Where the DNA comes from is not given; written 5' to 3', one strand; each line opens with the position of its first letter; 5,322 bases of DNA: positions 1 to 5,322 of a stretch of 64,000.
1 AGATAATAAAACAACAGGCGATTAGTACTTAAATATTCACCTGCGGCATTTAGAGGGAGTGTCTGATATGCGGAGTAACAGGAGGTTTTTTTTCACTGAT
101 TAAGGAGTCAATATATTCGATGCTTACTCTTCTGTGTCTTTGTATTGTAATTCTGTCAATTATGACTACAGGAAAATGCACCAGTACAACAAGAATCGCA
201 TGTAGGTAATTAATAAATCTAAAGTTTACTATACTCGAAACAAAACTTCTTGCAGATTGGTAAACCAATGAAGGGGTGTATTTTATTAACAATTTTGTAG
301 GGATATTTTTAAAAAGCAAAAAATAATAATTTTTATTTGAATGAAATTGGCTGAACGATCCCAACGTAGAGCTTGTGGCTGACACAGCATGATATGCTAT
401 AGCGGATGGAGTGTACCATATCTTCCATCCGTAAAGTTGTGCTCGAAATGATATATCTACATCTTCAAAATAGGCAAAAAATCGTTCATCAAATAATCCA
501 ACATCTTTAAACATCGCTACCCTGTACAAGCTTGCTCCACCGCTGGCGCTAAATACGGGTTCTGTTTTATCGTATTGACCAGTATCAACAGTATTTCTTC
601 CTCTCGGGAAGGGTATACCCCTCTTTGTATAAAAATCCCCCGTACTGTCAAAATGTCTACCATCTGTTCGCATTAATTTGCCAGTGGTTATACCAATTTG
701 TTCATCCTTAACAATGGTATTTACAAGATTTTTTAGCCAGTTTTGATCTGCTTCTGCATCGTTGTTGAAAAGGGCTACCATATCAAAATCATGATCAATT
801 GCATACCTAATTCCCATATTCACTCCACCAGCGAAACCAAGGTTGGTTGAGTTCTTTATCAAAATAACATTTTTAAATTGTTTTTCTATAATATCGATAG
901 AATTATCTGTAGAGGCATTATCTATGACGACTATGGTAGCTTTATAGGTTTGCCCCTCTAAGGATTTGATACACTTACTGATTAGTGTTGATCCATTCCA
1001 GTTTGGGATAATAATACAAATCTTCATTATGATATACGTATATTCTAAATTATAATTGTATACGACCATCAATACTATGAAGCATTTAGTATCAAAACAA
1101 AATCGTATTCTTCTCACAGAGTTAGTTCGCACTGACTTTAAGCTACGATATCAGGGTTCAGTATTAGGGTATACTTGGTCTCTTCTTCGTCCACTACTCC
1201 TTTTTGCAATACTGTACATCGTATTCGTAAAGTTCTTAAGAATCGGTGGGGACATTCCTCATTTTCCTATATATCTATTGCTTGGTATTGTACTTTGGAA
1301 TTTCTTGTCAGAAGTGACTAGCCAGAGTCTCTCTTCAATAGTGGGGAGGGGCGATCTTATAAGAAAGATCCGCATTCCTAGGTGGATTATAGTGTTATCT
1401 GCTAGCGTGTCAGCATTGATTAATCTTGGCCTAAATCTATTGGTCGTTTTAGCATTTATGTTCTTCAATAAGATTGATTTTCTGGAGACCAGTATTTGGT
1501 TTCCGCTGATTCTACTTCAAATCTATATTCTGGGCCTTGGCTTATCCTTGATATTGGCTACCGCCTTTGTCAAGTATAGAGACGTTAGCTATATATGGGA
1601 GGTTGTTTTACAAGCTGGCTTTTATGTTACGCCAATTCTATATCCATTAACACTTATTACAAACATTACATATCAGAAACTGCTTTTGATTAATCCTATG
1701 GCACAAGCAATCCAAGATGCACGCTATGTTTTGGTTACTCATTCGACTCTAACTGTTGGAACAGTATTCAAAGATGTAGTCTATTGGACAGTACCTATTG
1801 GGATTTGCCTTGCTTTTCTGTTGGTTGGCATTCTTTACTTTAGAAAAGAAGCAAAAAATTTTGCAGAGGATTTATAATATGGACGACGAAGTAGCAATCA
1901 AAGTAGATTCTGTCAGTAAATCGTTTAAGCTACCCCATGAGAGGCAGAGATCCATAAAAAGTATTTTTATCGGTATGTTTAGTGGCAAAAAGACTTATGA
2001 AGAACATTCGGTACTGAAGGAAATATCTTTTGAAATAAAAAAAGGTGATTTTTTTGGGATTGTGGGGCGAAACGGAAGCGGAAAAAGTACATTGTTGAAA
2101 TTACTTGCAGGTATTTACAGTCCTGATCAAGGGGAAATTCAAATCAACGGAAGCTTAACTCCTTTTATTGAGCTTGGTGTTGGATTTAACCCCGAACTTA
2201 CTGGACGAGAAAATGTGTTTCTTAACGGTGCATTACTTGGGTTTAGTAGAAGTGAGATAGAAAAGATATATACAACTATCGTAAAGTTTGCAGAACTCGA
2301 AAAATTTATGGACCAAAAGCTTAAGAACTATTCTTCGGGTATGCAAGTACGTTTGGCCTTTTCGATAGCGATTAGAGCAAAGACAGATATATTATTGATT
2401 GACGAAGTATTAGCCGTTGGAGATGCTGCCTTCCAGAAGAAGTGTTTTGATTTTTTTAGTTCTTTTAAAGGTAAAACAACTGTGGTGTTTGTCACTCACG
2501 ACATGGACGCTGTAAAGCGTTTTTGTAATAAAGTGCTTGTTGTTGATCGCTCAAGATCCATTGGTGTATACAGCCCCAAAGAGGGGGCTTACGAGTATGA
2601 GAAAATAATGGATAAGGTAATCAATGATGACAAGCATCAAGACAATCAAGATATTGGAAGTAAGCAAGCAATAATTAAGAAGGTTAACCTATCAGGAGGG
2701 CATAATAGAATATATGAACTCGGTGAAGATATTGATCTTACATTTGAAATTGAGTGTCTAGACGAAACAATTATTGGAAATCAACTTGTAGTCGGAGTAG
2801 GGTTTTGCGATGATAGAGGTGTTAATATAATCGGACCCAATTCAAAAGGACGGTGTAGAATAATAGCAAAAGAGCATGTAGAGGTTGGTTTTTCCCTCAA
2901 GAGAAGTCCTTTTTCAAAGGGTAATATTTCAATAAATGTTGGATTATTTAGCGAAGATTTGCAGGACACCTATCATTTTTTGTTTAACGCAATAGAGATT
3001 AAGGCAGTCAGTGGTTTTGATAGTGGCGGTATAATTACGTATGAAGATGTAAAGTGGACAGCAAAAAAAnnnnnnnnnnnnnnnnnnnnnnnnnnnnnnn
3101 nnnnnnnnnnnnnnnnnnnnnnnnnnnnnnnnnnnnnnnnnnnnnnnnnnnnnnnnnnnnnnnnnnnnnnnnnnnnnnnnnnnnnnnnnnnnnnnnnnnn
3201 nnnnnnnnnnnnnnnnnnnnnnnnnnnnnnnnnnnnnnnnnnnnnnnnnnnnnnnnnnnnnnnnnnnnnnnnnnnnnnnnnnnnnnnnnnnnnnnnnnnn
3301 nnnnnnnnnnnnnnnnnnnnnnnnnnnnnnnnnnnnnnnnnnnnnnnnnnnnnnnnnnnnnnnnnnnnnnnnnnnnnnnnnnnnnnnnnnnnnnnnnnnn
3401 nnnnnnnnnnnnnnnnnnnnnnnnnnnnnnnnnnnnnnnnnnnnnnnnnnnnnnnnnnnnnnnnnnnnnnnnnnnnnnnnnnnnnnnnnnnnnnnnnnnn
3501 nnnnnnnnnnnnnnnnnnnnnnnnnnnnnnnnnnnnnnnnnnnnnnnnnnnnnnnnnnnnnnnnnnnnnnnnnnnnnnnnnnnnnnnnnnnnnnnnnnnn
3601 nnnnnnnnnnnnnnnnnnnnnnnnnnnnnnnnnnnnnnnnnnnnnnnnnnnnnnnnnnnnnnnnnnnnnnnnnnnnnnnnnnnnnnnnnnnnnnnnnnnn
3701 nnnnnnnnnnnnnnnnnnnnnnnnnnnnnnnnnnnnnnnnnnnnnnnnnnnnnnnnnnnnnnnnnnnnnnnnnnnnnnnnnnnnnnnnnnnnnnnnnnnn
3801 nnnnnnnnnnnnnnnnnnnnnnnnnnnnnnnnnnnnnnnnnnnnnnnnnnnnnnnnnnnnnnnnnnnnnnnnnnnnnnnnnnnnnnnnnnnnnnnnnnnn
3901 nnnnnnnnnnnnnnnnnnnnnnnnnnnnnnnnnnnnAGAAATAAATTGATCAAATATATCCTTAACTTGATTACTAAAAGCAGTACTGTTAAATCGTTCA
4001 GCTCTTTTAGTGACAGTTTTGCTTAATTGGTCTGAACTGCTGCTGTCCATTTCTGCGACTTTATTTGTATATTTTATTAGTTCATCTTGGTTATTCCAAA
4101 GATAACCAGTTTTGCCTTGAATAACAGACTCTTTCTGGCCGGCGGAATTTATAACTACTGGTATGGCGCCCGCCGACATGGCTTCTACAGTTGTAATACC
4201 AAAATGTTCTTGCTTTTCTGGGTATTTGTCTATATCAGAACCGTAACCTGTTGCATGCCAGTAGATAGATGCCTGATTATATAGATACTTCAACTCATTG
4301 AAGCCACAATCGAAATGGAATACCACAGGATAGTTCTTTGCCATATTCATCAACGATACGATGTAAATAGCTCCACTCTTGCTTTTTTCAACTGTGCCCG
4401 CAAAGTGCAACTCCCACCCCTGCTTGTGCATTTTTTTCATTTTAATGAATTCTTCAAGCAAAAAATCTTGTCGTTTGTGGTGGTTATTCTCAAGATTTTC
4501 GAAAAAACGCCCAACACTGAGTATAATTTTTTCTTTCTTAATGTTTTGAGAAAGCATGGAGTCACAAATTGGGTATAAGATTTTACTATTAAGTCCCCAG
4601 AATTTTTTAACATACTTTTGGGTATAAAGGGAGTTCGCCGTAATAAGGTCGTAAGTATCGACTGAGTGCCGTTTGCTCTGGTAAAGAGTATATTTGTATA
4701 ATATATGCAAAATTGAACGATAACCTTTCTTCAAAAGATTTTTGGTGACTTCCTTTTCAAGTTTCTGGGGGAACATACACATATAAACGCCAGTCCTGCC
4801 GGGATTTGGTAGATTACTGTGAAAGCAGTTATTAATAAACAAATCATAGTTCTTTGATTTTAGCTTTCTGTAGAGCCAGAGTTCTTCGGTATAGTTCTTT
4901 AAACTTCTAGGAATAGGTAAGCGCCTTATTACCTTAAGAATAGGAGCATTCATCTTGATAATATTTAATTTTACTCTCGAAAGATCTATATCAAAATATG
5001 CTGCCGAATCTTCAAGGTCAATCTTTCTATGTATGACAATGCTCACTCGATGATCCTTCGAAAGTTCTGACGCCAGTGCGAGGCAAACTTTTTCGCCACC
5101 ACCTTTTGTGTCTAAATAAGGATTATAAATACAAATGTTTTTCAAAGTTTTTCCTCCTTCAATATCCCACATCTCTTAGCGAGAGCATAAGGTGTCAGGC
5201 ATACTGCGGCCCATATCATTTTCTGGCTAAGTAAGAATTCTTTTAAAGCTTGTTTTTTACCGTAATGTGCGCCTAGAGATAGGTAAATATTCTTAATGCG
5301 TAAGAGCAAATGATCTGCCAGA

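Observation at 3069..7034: Paired Zn-ribbon methyltransferase-like paralogs with a glycine-less SAM motif next to a Wzt that carries a C-terminal extension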

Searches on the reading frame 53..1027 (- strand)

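Call 4: search_protein_families(library=pfam, proteins=[window:53-1027:-], max_evalue=0.1)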
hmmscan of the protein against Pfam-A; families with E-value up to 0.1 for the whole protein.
window:53-1027:- (325 aa): 4 families
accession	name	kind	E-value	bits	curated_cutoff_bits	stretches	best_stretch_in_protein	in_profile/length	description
PF00535.33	Glycos_transf_2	-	2.4e-22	80.1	23.3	1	4-176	1-167/168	Glycosyl transferase family 2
PF13641.12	Glyco_tranf_2_3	-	4.1e-16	60.1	27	1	4-217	4-213/230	Glycosyltransferase like family 2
PF13632.12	Glyco_trans_2_3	-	1.4e-06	28.7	27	1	156-232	68-139/198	Glycosyl transferase family group 2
PF10111.15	Glyco_tranf_2_2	-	0.023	14.6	27.3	0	29-228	29-231/276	Glycosyltransferase like family 2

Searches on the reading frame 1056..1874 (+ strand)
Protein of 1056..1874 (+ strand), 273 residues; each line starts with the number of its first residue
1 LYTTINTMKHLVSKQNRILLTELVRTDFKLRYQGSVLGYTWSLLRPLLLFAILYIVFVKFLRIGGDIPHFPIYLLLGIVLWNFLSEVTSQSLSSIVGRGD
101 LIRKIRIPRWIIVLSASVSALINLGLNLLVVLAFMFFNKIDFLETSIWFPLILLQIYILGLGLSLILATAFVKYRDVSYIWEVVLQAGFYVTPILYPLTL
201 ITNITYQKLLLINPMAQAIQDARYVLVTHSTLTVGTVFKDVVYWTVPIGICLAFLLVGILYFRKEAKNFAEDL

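Call 4: search_protein_families(library=pfam, proteins=[window:1056-1874:+], max_evalue=0.1)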
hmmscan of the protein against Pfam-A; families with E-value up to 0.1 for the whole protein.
window:1056-1874:+ (273 aa): 1 family
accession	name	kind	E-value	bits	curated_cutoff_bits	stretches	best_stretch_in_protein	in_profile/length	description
PF01061.29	ABC2_membrane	-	2.6e-15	57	26.9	1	22-225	5-209/211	ABC-2 type transporter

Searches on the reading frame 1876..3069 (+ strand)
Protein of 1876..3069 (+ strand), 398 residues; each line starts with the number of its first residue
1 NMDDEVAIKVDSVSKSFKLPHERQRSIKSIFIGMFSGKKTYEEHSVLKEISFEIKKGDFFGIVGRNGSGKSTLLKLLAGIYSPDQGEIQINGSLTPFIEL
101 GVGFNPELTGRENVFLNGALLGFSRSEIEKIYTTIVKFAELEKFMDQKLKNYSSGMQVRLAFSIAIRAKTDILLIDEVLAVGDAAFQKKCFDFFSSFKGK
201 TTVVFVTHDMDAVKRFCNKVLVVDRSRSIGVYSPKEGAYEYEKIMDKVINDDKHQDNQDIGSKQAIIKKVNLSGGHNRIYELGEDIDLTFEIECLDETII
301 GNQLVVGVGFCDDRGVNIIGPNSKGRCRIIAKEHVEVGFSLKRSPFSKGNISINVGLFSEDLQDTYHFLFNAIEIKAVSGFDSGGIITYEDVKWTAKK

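Call 4: search_protein_families(library=pfam, proteins=[window:1876-3069:+], max_evalue=0.1)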
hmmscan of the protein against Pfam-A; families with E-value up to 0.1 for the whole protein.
window:1876-3069:+ (398 aa): 10 families
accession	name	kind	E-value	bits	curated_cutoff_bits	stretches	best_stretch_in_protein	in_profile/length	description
PF00005.33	ABC_tran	-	7.5e-24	85.3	25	1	47-178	1-135/137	ABC transporter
PF14524.12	Wzt_C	-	1e-09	38.9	30.4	1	258-379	3-133/143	Wzt C-terminal domain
PF13304.12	AAA_21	-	6.1e-08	33.5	27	1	59-100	1-42/304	AAA domain, putative AbiEii toxin, Type IV TA system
PF13555.12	AAA_29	-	0.00028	21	27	1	51-91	16-55/61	P-loop containing region of AAA domain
PF13175.12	AAA_15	-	0.0036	17.4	32.1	1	56-211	23-107/374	AAA ATPase domain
PF02463.25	SMC_N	-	0.005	16.7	40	1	51-74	19-41/220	RecF/RecN/SMC N terminal domain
PF13476.12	AAA_23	-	0.0085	17.2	27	1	49-77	14-39/201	AAA domain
PF13401.12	AAA_22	-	0.0086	16.8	27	1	61-188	9-103/130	AAA domain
PF00931.28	NB-ARC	-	0.027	14.2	23.5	0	56-75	17-36/248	NB-ARC domain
PF00004.35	AAA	-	0.035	15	21.2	0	62-213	3-114/131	ATPase family associated with various cellular activities (AAA)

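Call 5: search_protein_families(library=ncbifam, proteins=[window:1876-3069:+], max_evalue=0.1)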
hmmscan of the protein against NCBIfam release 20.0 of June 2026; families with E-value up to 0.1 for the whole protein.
window:1876-3069:+ (398 aa): 191 families (the best 25 are shown)
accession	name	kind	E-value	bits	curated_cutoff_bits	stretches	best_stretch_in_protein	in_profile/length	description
NF010065.0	PRK13545.1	equivalog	1.5e-56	192.2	538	1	8-262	5-254/549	teichoic acids export protein ATP-binding subunit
NF010066.0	PRK13546.1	equivalog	5.6e-50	170.2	320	1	5-254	2-247/264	teichoic acids export ABC transporter ATP-binding subunit TagH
NF050108.1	galactan_ABC_ATP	equivalog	1.3e-47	162.1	400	1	13-227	6-226/244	galactan export ABC transporter ATP-binding subunit Wzt/RfbE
TIGR01188.1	drrA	subfamily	2e-33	116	312.45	2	106-264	79-234/302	daunorubicin resistance ABC transporter, ATP-binding protein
NF010059.0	PRK13536.1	equivalog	1.4e-32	112.8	549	1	18-236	30-260/342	nodulation factor ABC transporter ATP-binding protein NodI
NF010060.0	PRK13537.1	equivalog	1.5e-30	106.2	521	1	30-236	14-232/314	nodulation factor ABC transporter ATP-binding protein NodI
TIGR04521.1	ECF_ATPase_2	equivalog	2e-30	105.8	330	2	38-93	12-67/279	energy-coupling factor transporter ATPase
TIGR01288.1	nodI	equivalog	1.7e-28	99.5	424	1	32-250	5-233/303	nodulation factor ABC transporter ATP-binding protein NodI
TIGR04520.1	ECF_ATPase_1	equivalog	3.2e-28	98.9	315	2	41-93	10-64/269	energy-coupling factor transporter ATPase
NF000355.4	ribo_prot_ABC_F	equivalog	1e-26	93.9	380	1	37-245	8-208/499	ribosomal protection-like ABC-F family protein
NF006987.0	PRK09452.1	equivalog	4.1e-26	91.5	482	1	24-236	10-234/378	spermidine/putrescine ABC transporter ATP-binding protein PotA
TIGR00968.1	3a0106s01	subfamily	2.9e-24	85.9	342.75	1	38-236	7-217/237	sulfate ABC transporter ATP-binding protein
TIGR03740.1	galliderm_ABC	subfamily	4.9e-24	85.2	309.75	1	38-245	7-218/223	lantibiotic protection ABC transporter ATP-binding subunit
TIGR02673.1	FtsE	equivalog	1.4e-23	83.7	264.85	2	39-93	9-64/214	cell division ATP-binding protein FtsE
NF040729.1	ABC_ATP_SaoA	equivalog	1.7e-23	83.3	360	1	35-226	11-209/248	ABC transporter ATP-binding protein SaoA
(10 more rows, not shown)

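Call 36: search_protein_families(library=pfam, alignment_id=A4, max_evalue=0.001)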
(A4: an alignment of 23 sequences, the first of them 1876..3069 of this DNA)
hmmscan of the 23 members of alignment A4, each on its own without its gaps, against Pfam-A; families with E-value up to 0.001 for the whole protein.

A. member 1, window:1876-3069:+ (398 aa): 4 families
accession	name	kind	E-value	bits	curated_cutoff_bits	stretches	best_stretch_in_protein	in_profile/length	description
PF00005.33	ABC_tran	-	7.5e-24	85.3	25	1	47-178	1-135/137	ABC transporter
PF14524.12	Wzt_C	-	1e-09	38.9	30.4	1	258-379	3-133/143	Wzt C-terminal domain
PF13304.12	AAA_21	-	6.1e-08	33.5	27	1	59-100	1-42/304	AAA domain, putative AbiEii toxin, Type IV TA system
PF13555.12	AAA_29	-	0.00028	21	27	1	51-91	16-55/61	P-loop containing region of AAA domain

B. families by the number of members that match (of 23 scanned): 10 families
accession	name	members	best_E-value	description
PF00005.33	ABC_tran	23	6.7e-24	ABC transporter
PF13304.12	AAA_21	18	6.1e-08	AAA domain, putative AbiEii toxin, Type IV TA system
PF14524.12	Wzt_C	16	2.5e-31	Wzt C-terminal domain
PF13555.12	AAA_29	14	9e-05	P-loop containing region of AAA domain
PF13476.12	AAA_23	8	2.1e-05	AAA domain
PF02463.25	SMC_N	4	7.2e-06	RecF/RecN/SMC N terminal domain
PF00535.33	Glycos_transf_2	1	2.9e-13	Glycosyl transferase family 2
PF13641.12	Glyco_tranf_2_3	1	6.5e-08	Glycosyltransferase like family 2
PF00004.35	AAA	1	2.5e-05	ATPase family associated with various cellular activities (AAA)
PF13632.12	Glyco_trans_2_3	1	0.00014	Glycosyl transferase family group 2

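Call 76: predict_structure(protein=window:1876-3069:+)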
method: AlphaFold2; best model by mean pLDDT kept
length: 398 residues; sequences in the alignment: 1
mean_pLDDT: 32.1   pTM: 0.22
mean pLDDT of the five models: 32.1, 31.2, 29.5, 29.0, 29.0
residues with pLDDT >= 90: 0; 70-90: 0; 50-70: 0; < 50: 398
segments of 3 or more residues with pLDDT < 50: 1-398
pLDDT, mean of each block of 10 residues (from residue 1): 35 38 36 35 33 35 33 28 26 26 27 29 35 39 41 34 32 35 42 42 37 38 31 34 31 30 25 22 27 27 28 25 27 31 33 34 30 32 33 32
secondary structure, 60 per line:
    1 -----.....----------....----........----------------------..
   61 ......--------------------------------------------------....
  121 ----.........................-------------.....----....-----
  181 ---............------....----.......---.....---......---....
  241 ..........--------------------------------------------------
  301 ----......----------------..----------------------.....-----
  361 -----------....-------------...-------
elements in order: E6-10 H21-24 E29-36 E59-66 E117-120 H125-149 E163-167 E172-175 H184-195 E202-205 H210-216 E220-224 E228-233 E237-240 H241-250 E305-310 E351-355 E372-375

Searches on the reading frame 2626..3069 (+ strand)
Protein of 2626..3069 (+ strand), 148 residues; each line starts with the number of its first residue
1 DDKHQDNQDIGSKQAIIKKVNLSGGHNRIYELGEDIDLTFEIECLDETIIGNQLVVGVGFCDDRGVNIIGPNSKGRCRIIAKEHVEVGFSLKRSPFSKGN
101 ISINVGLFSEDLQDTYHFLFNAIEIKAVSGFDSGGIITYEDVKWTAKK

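Call 68: search_solved_structures(query=window:2626-3069:+, max_evalue=1, show_alignments=2)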
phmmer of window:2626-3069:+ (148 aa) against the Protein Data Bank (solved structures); distinct sequences matched with E-value up to 1: 0.

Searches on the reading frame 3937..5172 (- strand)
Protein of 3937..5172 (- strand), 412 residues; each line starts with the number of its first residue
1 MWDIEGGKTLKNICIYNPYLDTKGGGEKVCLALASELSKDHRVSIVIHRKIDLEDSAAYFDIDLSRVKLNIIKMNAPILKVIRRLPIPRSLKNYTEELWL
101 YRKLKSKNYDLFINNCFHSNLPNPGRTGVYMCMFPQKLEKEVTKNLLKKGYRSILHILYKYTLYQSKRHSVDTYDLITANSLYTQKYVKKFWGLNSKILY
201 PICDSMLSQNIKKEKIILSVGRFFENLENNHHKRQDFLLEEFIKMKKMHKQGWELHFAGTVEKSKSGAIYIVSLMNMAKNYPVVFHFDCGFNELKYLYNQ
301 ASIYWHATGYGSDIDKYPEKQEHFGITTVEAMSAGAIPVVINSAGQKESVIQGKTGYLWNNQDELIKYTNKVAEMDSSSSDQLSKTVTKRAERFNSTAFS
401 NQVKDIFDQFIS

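Call 4: search_protein_families(library=pfam, proteins=[window:3937-5172:-], max_evalue=0.1)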
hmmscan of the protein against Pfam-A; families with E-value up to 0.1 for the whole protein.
window:3937-5172:- (412 aa): 5 families
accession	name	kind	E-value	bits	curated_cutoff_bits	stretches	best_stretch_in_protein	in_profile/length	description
PF00534.26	Glycos_transf_1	-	8.1e-17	61.7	26.4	1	211-385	11-167/172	Glycosyl transferases group 1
PF13692.12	Glyco_trans_1_4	-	1.3e-11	45.4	27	1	215-366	2-133/142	Glycosyl transferases group 1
PF13439.12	Glyco_transf_4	-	3.2e-06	27.7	28.5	1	24-198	2-159/170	Glycosyltransferase Family 4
PF15924.11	ALG11_N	-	0.00092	19.7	29.8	0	13-73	4-72/209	ALG11 mannosyltransferase N-terminus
PF07525.21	SOCS_box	-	0.026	15.2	23.5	1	79-94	22-37/39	SOCS box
